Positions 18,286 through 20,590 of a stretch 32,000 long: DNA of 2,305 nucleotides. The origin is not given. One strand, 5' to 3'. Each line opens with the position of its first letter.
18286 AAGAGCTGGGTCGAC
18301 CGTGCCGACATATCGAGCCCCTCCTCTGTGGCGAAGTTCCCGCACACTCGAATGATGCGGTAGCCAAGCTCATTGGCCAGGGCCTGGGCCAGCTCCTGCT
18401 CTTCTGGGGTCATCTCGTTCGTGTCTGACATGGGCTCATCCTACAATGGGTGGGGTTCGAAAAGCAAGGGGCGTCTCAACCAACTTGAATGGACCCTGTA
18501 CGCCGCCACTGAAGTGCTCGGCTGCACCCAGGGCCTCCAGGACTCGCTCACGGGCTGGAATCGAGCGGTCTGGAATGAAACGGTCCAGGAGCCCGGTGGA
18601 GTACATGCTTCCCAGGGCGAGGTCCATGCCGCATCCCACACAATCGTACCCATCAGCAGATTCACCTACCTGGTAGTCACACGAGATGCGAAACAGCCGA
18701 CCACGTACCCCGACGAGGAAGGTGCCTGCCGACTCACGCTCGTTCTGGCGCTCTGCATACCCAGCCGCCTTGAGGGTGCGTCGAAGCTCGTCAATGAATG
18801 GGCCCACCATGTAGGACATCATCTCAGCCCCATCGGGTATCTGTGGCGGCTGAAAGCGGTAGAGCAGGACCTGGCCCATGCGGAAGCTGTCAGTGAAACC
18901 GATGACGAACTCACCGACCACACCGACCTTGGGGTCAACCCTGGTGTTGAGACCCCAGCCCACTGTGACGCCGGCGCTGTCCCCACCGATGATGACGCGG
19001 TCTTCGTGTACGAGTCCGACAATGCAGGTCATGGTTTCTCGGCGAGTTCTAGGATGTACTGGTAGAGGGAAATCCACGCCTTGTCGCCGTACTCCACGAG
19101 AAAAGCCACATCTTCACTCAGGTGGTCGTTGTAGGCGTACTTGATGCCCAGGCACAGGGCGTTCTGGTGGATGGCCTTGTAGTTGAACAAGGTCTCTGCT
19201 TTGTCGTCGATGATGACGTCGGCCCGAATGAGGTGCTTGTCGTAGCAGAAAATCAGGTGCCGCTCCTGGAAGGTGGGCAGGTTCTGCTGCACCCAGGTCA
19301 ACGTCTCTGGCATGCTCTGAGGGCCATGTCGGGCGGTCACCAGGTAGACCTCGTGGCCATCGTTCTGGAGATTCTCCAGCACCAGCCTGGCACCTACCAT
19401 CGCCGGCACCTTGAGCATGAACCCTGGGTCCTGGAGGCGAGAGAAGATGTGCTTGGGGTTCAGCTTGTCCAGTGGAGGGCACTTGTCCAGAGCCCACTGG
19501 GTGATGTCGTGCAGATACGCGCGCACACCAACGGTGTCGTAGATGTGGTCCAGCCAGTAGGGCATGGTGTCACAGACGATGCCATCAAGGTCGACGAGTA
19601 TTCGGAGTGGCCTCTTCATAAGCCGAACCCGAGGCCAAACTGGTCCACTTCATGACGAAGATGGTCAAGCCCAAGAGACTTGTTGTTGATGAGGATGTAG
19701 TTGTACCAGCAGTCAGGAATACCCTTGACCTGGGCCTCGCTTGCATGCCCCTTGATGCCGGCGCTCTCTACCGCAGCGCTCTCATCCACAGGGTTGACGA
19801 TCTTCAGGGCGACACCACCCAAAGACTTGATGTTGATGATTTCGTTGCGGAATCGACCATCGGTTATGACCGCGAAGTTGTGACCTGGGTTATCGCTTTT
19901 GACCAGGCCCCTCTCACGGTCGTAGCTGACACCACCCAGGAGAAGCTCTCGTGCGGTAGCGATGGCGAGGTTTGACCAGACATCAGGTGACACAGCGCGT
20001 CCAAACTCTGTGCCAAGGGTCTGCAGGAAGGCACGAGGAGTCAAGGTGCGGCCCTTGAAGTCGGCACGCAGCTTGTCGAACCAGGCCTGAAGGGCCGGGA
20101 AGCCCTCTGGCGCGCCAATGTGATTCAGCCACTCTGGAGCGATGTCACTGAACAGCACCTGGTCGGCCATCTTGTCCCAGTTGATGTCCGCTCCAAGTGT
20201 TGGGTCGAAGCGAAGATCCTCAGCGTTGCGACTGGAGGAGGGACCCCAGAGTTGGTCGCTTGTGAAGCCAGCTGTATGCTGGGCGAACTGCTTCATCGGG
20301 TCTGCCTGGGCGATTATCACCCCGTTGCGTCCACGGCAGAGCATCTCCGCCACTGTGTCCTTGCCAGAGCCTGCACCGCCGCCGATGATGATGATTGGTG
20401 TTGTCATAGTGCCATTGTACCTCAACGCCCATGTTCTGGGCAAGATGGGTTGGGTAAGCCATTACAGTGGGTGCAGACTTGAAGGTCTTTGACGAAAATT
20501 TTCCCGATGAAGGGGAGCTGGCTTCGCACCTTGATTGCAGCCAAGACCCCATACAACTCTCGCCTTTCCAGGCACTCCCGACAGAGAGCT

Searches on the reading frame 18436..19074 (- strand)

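Call 18: search_protein_families(library=pfam, proteins=[window:18436-19074:-], max_evalue=0.001)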
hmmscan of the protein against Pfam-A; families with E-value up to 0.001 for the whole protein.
window:18436-19074:- (212 aa): 0 families

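Call 47: search_protein_families(library=phrogs, proteins=[window:18436-19074:-], max_evalue=0.001)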
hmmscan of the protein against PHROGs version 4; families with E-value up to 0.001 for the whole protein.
window:18436-19074:- (212 aa): 1 family
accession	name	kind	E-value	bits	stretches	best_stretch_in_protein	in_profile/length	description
phrog_1040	-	other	2.7e-16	61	1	10-199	9-154/277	peptidase HslV family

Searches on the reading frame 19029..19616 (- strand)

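Call 18: search_protein_families(library=pfam, proteins=[window:19029-19616:-], max_evalue=0.001)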
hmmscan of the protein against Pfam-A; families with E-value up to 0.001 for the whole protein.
window:19029-19616:- (195 aa): 1 family
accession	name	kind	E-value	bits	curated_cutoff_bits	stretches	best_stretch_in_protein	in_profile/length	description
PF06941.18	NT5C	-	1.3e-24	87.5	24.8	1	4-168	3-160/180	5' nucleotidase, deoxy (Pyrimidine), cytosolic type C protein (NT5C)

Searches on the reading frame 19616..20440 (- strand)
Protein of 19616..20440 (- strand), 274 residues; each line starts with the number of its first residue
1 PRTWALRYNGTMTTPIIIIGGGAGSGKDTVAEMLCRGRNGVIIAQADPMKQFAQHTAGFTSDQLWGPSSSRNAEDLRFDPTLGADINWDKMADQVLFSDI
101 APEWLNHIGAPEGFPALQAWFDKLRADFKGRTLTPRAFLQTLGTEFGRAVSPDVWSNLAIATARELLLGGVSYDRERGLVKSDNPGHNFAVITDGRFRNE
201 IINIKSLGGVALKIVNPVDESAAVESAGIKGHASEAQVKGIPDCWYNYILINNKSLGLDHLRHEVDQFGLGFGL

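Call 18: search_protein_families(library=pfam, proteins=[window:19616-20440:-], max_evalue=0.001)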
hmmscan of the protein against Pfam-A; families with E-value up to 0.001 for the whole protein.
window:19616-20440:- (274 aa): 1 family
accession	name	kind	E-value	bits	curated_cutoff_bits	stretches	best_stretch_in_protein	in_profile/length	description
PF21448.3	DNMK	-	1.6e-05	25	27.1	0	16-56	2-42/232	Deoxynucleotide monophosphate kinase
